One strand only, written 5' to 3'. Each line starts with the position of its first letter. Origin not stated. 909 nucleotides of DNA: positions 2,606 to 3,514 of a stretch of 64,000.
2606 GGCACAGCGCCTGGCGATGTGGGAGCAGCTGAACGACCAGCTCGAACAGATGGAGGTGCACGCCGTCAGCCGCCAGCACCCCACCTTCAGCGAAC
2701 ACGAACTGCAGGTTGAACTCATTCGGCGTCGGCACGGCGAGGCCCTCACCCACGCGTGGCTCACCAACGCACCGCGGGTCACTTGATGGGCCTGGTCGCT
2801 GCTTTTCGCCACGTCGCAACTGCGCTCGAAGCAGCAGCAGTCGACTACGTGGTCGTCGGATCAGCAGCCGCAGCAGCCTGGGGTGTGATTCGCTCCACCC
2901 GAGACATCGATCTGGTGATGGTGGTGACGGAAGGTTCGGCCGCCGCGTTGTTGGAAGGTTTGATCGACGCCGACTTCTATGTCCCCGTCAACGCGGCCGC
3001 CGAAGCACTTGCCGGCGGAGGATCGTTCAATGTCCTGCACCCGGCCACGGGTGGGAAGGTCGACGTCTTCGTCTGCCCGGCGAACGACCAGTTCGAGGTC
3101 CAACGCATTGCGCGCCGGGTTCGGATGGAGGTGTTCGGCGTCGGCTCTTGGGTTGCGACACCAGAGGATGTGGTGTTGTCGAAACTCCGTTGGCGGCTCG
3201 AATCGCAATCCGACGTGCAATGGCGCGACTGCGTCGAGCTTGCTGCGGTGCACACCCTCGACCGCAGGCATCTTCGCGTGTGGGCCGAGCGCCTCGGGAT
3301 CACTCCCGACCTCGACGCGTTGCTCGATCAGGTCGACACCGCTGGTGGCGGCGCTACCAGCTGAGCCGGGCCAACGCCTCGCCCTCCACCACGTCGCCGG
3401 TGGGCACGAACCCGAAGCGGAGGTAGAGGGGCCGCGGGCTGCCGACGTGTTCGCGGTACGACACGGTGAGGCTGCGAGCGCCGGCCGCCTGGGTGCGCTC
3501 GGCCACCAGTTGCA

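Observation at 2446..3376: Perfect 25-bp direct repeat brackets a two-gene cassette at the 3' end of coaE, giving two genes an identical C-terminus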

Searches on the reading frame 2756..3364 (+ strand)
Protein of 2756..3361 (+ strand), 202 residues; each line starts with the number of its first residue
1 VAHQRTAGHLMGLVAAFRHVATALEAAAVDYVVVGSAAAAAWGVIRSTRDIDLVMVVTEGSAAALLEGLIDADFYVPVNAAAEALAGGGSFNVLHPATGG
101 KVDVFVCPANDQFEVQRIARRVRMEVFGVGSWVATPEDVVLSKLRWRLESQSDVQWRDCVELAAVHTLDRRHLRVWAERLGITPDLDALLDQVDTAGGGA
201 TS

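Call 4: search_protein_families(library=pfam, proteins=[window:2756-3361:+], max_evalue=0.1)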
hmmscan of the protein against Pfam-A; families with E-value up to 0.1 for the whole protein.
window:2756-3361:+ (202 aa): 3 families
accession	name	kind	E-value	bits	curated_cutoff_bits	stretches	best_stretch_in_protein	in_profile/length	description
PF19502.5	DUF6036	-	1.9e-06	28.2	23.6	1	15-156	8-114/164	Nucleotidyltransferase of unknown function (DUF6036)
PF09970.15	DUF2204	-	0.021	14.9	20.3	1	16-56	4-45/181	Nucleotidyl transferase of unknown function (DUF2204)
PF23114.1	NAD-bd_HRPKS_sdrA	-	0.075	12.9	27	0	51-127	56-120/175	HRPKS sdrA-like, NAD(P)-binding Rossmann-fold domain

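Call 7: find_encoding_contigs(protein=window:2786-3364:+, flank=6000, max_places=10)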
Protein window:2786-3364:+ (192 aa): 1 contig read that carries it; 1 place shown.
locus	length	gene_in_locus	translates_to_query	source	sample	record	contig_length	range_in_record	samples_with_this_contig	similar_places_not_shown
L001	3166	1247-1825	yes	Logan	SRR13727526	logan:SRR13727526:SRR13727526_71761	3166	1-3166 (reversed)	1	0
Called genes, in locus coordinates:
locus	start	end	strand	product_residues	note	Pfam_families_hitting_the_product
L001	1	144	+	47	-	?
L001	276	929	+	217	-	PF01121:CoaE, PF13671:AAA_33 (faint)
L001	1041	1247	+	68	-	-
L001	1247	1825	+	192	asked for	PF19502:DUF6036 (weak)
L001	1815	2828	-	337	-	PF13302:Acetyltransf_3, PF08445:FR47 (faint), PF00583:Acetyltransf_1, PF13508:Acetyltransf_7, PF13673:Acetyltransf_10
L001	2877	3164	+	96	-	?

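Call 9: find_homologous_proteins(query=window:2786-3361:+, max_evalue=0.001)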
Query window:2786-3361:+ (192 aa): 328 proteins with E <= 0.001 among 7929 candidates; the best 120 are listed.
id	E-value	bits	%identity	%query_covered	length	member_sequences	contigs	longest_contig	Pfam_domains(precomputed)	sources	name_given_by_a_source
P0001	6.2e-92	324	99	78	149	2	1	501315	-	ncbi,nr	ncbi:MAG: hypothetical protein Q7V57_05735 [Actinomycetota bacterium]|nr:hypothetical protein [Actin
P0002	5.7e-91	321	78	99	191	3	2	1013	PF19502.6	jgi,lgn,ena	-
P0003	4.3e-67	243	65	92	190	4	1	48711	PF19502.6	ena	-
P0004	1.2e-66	242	63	98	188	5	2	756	-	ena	-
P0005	1.7e-66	242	64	98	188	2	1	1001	PF19502.6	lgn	-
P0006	4.5e-66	240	63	98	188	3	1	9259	-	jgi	jgi:hypothetical protein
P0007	4.9e-66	240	64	98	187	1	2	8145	-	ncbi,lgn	-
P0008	2.1e-64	235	59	95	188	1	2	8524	PF19502.6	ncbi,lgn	-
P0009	1.5e-63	232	60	95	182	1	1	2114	-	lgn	-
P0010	1.6e-63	232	61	98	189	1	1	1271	-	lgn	-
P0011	3.0e-63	231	60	94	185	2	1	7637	-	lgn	-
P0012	4.2e-63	230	63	90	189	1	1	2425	-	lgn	-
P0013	4.2e-63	230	57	94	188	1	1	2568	-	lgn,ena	-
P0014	8.7e-63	229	59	92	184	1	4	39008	PF19502.6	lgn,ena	-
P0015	1.1e-62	229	63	94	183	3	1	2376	-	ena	-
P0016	2.2e-62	228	56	98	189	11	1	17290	PF19502.6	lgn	-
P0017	2.7e-62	228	60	94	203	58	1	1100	PF19502.6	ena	-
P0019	6.0e-62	227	63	87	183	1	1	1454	PF19502.6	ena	-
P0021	1.2e-61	226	55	97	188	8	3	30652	PF19502.6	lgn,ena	-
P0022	1.3e-61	226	61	94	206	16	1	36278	PF19502.6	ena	-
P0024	3.7e-61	224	63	89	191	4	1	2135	PF19502.6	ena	-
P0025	6.5e-61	223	58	95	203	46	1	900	PF19502.6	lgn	-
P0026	8.4e-61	223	57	94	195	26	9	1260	PF19502.6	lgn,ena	-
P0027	1.1e-60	223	54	97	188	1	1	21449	PF19502.6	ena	-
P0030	2.3e-60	222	57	94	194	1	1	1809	PF19502.6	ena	-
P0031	2.9e-60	221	57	94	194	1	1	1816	PF19502.6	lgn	-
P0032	3.0e-60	221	57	94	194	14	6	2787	PF19502.6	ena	-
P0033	3.2e-60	221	57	94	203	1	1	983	PF19502.6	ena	-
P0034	5.4e-60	220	56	94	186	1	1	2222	PF19502.6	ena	-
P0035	6.0e-60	220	57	94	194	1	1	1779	PF19502.6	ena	-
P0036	6.2e-60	220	57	94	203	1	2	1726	PF19502.6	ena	-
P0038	7.9e-60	220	57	94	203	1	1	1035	PF19502.6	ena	-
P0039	8.1e-60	220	56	94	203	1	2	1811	PF19502.6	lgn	-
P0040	8.5e-60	220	57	94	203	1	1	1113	PF19502.6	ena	-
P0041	9.0e-60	220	57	94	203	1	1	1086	PF19502.6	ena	-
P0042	9.1e-60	220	56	94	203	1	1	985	PF19502.6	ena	-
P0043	9.3e-60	220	56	94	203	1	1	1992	PF19502.6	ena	-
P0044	9.6e-60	219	56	94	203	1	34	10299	PF19502.6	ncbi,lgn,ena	-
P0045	9.7e-60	219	56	94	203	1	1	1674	PF19502.6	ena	-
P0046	9.7e-60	219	57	94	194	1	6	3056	PF19502.6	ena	-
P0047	9.7e-60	219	57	94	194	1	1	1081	PF19502.6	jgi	jgi:hypothetical protein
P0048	9.7e-60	219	57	94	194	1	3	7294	PF19502.6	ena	-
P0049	9.7e-60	219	57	94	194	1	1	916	PF19502.6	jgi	jgi:hypothetical protein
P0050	1.1e-59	219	56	94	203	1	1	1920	PF19502.6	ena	-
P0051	1.1e-59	219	56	94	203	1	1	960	PF19502.6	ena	-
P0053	1.2e-59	219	56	94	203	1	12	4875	PF19502.6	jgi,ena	-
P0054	1.3e-59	219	56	94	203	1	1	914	PF19502.6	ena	-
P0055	1.4e-59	219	56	94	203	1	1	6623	PF19502.6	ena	-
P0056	1.5e-59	219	56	94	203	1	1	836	PF19502.6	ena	-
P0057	1.5e-59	219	56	94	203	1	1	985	PF19502.6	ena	-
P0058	1.6e-59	219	56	94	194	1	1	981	PF19502.6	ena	-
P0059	1.8e-59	219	56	94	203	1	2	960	PF19502.6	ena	-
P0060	1.8e-59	219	56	94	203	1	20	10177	PF19502.6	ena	-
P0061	2.2e-59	218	56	94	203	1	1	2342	PF19502.6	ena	-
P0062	2.2e-59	218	56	94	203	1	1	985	PF19502.6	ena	-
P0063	2.2e-59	218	56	94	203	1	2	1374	PF19502.6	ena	-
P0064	2.3e-59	218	56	94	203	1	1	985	PF19502.6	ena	-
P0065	2.3e-59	218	56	94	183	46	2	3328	PF19502.6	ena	-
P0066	2.4e-59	218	56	94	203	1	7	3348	PF19502.6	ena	-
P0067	2.9e-59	218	56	94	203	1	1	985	PF19502.6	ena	-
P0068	2.9e-59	218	56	94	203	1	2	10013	PF19502.6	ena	-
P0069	3.1e-59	218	56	94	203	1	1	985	PF19502.6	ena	-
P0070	3.6e-59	218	56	94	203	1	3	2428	PF19502.6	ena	-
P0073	4.1e-59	217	57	94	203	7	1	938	PF19502.6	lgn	-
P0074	4.2e-59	217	56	94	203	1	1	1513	PF19502.6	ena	-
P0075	4.2e-59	217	56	94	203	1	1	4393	PF19502.6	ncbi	-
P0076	4.4e-59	217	58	93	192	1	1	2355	PF19502.6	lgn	-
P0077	4.5e-59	217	55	94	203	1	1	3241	PF19502.6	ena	-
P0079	6.5e-59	217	60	94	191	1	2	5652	PF19502.6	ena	-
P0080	6.8e-59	217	56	94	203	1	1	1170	PF19502.6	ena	-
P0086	1.3e-58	216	56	94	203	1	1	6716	PF19502.6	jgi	-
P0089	1.6e-58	216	57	94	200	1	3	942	PF19502.6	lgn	-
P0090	1.6e-58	216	57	94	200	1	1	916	PF19502.6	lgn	-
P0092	2.1e-58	215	61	94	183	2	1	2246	PF19502.6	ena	-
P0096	3.4e-58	214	56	94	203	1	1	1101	PF19502.6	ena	-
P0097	3.5e-58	214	56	94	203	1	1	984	PF19502.6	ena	-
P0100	5.8e-58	214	60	93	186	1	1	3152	PF19502.6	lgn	-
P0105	9.6e-58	213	58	94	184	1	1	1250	PF19502.6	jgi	jgi:hypothetical protein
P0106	1.1e-57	213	57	95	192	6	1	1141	PF19502.6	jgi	jgi:hypothetical protein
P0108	1.5e-57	212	56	94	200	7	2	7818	PF19502.6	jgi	jgi:hypothetical protein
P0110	2.4e-57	212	61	94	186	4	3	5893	PF19502.6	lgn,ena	-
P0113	3.5e-57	211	55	93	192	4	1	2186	PF19502.6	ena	-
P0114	3.9e-57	211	57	94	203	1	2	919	PF19502.6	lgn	-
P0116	4.9e-57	211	54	93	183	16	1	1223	PF19502.6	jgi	-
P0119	6.3e-57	210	54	94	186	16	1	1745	PF19502.6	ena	-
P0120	6.7e-57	210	59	94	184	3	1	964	PF19502.6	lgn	-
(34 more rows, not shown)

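Call 12: find_encoding_contigs(protein=P0002, flank=6000, max_places=10)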
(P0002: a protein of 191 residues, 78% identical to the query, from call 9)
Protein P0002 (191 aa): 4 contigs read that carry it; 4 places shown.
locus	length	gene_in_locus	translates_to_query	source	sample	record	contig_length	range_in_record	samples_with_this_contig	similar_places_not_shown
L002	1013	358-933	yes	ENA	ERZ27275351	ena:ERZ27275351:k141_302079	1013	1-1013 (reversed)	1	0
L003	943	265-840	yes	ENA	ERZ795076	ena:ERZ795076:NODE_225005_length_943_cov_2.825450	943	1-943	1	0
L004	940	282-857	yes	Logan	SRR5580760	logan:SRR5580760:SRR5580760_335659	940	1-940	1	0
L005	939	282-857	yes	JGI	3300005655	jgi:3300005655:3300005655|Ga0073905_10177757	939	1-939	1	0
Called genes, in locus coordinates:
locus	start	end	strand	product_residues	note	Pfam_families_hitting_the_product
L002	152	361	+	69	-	-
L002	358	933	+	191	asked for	PF19502:DUF6036 (faint)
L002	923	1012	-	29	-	?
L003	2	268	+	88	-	?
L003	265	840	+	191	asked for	PF19502:DUF6036 (faint)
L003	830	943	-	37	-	?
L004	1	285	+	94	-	?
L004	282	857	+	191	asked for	PF19502:DUF6036 (faint)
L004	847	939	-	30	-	?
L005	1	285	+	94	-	?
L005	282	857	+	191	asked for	PF19502:DUF6036 (faint)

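Call 21: find_related_loci(query=A1, collection=genome_contigs, flank=4000)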
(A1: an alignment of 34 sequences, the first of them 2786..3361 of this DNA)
Query A1 (192 aa) in genome_contigs; peptide patterns used: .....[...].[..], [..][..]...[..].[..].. (x = any residue, [..] = any of these).
414 stretches matched a pattern; 367 encode a relative of the query (tblastn E <= 1e-3); the best 80 are kept; 80 distinct loci.
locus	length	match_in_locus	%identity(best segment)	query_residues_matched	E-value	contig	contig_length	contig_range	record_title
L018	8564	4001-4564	62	1-188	5e-71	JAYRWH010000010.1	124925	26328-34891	MAG: Ilumatobacteraceae bacterium isolate NJ_NJASGE3bin.3 k141_135471, whole genome shotgun sequence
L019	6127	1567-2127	54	1-187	1e-69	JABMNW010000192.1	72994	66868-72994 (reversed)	MAG: Acidimicrobiaceae bacterium isolate bin.158 k141_6612027, whole genome shotgun sequence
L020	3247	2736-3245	60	1-170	4e-66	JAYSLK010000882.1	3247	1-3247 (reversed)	MAG: Actinomycetota bacterium isolate GFS_1044 GFS_1044_881, whole genome shotgun sequence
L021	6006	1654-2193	58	1-180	9e-66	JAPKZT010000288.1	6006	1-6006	MAG: Actinomycetota bacterium isolate LacPavin_0818_WC50_MAG_48_10 LacPavin_0818_WC50_scaffold_871077, whole genome shot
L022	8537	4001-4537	58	3-181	4e-65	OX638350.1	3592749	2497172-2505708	MAG: uncultured Acidimicrobiales bacterium isolate f23ad4c5-4acf-44dc-8341-13aaafada964 genome assembly, chromosome: 1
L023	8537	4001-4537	58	3-181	5e-65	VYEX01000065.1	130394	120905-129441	MAG: Acidimicrobiia bacterium isolate SB0677_bin_11 NODE_48_length_130394_cov_42.211264, whole genome shotgun sequence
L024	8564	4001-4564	56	1-188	3e-65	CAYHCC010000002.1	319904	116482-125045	MAG TPA_asm: uncultured Acidimicrobium sp. isolate ERP119702_co2_111 genome assembly, contig: NODE_3_length_319904_cov_1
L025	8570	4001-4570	56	1-190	1e-64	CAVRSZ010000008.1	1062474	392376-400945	MAG: uncultured Acidimicrobiales bacterium isolate MFD09779.bin.1.250 genome assembly, contig: contig_8201, whole genome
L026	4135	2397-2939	56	1-181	4e-64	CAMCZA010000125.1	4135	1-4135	MAG: Ferrithrix thermotolerans DSM 19514 isolate MH-21oct19-164 genome assembly, contig: MH-21oct19-C38801, whole genome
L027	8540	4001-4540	57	1-180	1e-63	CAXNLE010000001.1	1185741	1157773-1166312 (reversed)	MAG: Ilumatobacteraceae bacterium isolate ME-04may21-LR-033 genome assembly, contig: ME-04may21-LR-C20, whole genome sho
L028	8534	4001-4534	57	3-180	1e-63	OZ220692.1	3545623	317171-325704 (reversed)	MAG: Acidimicrobiales bacterium isolate 8ffd2e9a-c1ca-4386-ab1d-9011d91eb932 genome assembly, chromosome: 1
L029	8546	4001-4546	54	1-182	2e-63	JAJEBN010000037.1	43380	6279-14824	MAG: Acidimicrobiia bacterium isolate jk18x9bins.27 k141_458975, whole genome shotgun sequence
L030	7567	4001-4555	59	1-186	3e-63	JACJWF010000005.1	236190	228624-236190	MAG: Acidimicrobiaceae bacterium isolate HK-STAS-ACTI-2 HK-STAS-ACTI-2_5, whole genome shotgun sequence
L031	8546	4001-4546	54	1-182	3e-63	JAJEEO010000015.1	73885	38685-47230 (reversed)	MAG: Acidimicrobiia bacterium isolate p16x34bins.37 k141_859625, whole genome shotgun sequence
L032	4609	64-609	54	1-182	2e-63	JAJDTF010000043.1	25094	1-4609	MAG: Acidimicrobiia bacterium isolate jk18x11bins.54 k141_482884, whole genome shotgun sequence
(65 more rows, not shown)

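Call 27: search_solved_structures(query=A1, max_evalue=1, show_alignments=2)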
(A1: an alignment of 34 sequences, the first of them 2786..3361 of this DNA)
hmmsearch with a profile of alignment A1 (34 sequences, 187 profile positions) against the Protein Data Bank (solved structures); distinct sequences matched with E-value up to 1: 8.
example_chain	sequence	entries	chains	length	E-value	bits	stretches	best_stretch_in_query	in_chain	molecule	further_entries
8an4_A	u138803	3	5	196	3e-05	27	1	6-141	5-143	Bacterial toxin | Nucleotidyl transferase AbiEii/AbiGii toxin family protein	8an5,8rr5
5uvd_A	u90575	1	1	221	0.037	16.9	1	4-54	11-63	Nucleotidyltransferase-like protein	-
2po4_A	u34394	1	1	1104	0.43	13.4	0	130-164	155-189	Virion RNA polymerase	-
3q0a_A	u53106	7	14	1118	0.44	13.4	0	130-164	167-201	Virion RNA polymerase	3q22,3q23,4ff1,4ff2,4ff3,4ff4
3c2p_A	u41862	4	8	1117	0.44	13.4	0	130-164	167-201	Virion RNA polymerase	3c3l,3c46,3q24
4hx0_A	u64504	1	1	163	0.69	12.8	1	6-46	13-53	Putative nucleotidyltransferase TM1012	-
2fcl_A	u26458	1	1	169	0.75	12.7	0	6-45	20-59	hypothetical protein TM1012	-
2ewr_A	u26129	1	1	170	0.76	12.6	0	6-45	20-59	hypothetical protein TM1012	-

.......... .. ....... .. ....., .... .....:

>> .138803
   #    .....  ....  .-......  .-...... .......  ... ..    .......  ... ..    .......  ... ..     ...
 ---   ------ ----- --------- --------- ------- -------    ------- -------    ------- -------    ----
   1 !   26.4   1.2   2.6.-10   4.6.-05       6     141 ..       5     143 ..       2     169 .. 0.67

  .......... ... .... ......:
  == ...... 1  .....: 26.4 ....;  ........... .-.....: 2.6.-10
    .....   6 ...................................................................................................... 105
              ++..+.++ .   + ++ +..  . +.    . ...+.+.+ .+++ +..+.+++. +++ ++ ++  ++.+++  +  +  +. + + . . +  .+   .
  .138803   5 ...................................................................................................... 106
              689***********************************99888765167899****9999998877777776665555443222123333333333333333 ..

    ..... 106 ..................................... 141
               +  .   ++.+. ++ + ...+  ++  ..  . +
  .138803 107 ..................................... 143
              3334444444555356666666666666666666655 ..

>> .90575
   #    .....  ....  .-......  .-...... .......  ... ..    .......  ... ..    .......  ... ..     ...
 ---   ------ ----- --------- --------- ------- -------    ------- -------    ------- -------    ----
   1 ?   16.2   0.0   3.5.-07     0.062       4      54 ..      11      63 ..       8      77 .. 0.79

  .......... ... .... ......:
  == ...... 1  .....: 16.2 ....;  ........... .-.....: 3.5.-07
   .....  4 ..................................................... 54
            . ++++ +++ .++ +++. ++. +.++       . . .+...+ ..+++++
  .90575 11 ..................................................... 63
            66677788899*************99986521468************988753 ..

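Call 49: search_protein_families(library=padloc, proteins=[window:2786-3361:+], max_evalue=1)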
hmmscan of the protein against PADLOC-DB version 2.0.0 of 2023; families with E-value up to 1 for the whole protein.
window:2786-3361:+ (192 aa): 1 family
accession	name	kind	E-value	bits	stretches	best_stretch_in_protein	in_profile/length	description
PDLC02291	AbiEii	-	0.011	13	1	25-91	61-114/310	AbiEii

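Call 62: predict_structure(alignment_id=A1)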
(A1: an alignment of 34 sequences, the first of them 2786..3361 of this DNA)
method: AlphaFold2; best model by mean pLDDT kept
length: 192 residues; sequences in the alignment: 34
mean_pLDDT: 94.9   pTM: 0.90
mean pLDDT of the five models: 94.9, 94.8, 94.1, 93.9, 93.9
residues with pLDDT >= 90: 175; 70-90: 13; 50-70: 4; < 50: 0
segments of 3 or more residues with pLDDT < 50: none
pLDDT, mean of each block of 10 residues (from residue 1): 93 97 97 89 91 96 97 96 96 96 97 97 98 97 96 97 98 98 85 55
secondary structure, 60 per line:
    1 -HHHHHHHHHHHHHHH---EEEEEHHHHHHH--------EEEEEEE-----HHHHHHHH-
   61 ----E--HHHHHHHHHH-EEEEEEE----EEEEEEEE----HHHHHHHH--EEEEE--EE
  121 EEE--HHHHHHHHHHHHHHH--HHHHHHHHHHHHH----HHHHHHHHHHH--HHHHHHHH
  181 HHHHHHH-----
elements in order: H2-16 E20-24 H25-31 E40-46 H52-59 H68-77 E79-85 E90-97 H102-109 E112-116 E119-123 H126-140 H143-155 H160-170 H173-187

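Call 64: fold_search(model_id=the predicted structure, library=pdb)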
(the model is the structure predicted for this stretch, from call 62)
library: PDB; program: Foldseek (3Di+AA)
matches with E <= 10: 652; with E <= 0.001: 13
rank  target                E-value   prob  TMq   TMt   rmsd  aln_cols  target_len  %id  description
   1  8an5_A                5.1e-08  1.00  0.70  0.69   4.4       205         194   19  MenAT1 toxin-antitoxin complex (rv0078a-rv0078b) from Mycobacterium tuberculosis H37Rv (released 2023-08-02)
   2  8an4_B                6.4e-08  1.00  0.68  0.69   4.3       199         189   19  MenT1 toxin (rv0078a) from Mycobacterium tuberculosis H37Rv (released 2023-08-02)
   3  8an4_A                4.5e-07  1.00  0.68  0.67   4.5       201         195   19  MenT1 toxin (rv0078a) from Mycobacterium tuberculosis H37Rv (released 2023-08-02)
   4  8an5_B                1.5e-06  1.00  0.52  0.54   6.4       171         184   19  MenAT1 toxin-antitoxin complex (rv0078a-rv0078b) from Mycobacterium tuberculosis H37Rv (released 2023-08-02)
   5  8rr5                  2.2e-06  1.00  0.55  0.60   6.4       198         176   19  MenT1 toxin (rv0078a) from Mycobacterium tuberculosis H37Rv, phosphorylated at T39 (released 2024-09-11)
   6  5uvd                  1.2e-05  1.00  0.55  0.49   6.2       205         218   20  Crystal structure of an antigenic nucleotidyltransferase-like protein from Paracoccidioides brasiliensis (released 2018-01-31)
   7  5kqj_MODEL_1_A        1.7e-04  1.00  0.48  0.50   9.2       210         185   14  Solution Structure of Antibiotic-Resistance Factor ANT(2'')-Ia Reveals Substrate-Regulated Conformation Dynami (released 2017-07-12)
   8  5cfu                  2.3e-04  1.00  0.52  0.57   6.1       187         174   14  Crystal Structure of ANT(2")-Ia in complex with adenylyl-2"-tobramycin (released 2016-07-20)
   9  4o8s                  2.6e-04  1.00  0.48  0.41   9.1       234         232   11  Crystal structure of JHP933 from Helicobacter pylori (released 2014-09-10)
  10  5cfs                  4.6e-04  1.00  0.51  0.55   6.1       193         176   14  Crystal Structure of ANT(2")-Ia in complex with AMPCPP and tobramycin (released 2016-03-16)
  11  4wqk                  5.7e-04  1.00  0.52  0.57   6.0       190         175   14  Crystal structure of aminoglycoside nucleotidylyltransferase ANT(2")-Ia, apo form (released 2014-11-12)
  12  4xje                  6.1e-04  1.00  0.52  0.56   6.1       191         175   13  CRYSTAL STRUCTURE OF ANT(2") IN COMPLEX WITH AMP AND TOBRAMYCIN (released 2016-01-20)
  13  4ok0_B                7.6e-04  1.00  0.43  0.38  10.3       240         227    8  Crystal structure of putative nucleotidyltransferase from H. pylori (released 2014-04-09)
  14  2ewr                  1.4e-03  1.00  0.48  0.58   6.9       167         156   14  Crystal structure of a putative nucleotidyltransferase (tm1012) from Thermotoga maritima at 1.60 A resolution (released 2005-12-06)
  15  4at8_B                3.8e-03  0.91  0.32  0.20  13.3       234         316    9  Crystal structure of the NF90-NF45 dimerisation domain complex with ATP (released 2012-08-01)
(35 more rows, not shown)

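Call 66: find_encoding_contigs(protein=P0003, flank=5000, max_places=2)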
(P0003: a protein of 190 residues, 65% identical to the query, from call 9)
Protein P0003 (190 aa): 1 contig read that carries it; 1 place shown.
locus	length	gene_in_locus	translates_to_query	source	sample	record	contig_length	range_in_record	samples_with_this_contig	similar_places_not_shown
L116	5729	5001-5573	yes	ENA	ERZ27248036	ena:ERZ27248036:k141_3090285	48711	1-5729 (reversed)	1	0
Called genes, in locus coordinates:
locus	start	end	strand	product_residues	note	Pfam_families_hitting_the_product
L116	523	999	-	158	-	PF00210:Ferritin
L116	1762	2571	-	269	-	PF18761:Heliorhodopsin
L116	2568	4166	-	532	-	PF01370:Epimerase (weak), PF05368:NmrA, PF13460:NAD_binding_10, PF11066:DUF2867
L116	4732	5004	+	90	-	-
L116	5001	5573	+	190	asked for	PF19502:DUF6036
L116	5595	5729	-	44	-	?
